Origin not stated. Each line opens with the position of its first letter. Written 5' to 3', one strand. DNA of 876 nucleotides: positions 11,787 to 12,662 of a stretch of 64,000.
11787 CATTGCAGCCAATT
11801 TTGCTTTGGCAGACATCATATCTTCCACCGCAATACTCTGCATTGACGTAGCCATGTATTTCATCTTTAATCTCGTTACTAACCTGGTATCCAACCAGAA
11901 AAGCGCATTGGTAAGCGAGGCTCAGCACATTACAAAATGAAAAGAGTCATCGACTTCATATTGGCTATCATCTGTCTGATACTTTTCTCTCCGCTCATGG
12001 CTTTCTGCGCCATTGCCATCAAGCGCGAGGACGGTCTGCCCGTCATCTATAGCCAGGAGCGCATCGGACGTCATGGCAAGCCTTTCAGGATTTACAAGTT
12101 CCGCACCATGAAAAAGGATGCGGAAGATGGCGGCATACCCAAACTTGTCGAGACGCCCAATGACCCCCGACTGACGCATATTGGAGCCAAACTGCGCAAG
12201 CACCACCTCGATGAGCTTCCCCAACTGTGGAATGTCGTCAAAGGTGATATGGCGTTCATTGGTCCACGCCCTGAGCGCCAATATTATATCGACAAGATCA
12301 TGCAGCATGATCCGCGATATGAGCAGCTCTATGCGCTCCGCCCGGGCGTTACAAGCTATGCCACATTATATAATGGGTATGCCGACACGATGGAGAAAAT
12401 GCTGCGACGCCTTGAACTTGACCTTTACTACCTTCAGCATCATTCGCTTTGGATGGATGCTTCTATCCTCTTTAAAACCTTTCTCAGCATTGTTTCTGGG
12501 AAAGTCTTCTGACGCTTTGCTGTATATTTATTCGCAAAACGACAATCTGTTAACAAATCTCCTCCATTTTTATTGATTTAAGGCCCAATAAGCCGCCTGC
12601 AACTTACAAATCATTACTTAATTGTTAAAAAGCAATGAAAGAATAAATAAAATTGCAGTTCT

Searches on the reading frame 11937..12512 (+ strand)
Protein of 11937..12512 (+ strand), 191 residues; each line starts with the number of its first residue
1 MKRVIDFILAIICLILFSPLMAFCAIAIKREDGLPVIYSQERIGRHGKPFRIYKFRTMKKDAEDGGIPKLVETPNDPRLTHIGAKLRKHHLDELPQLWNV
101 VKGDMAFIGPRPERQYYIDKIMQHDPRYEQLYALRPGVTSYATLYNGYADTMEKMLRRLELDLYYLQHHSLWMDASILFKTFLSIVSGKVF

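Call 52: search_protein_families(library=pfam, proteins=[window:11937-12512:+], max_evalue=0.1)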
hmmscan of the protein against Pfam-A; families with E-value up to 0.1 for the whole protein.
window:11937-12512:+ (191 aa): 1 family
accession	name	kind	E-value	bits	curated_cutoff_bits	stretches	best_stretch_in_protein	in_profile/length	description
PF02397.22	Bac_transf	-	2.1e-63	213.6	27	1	2-186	1-178/179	Bacterial sugar transferase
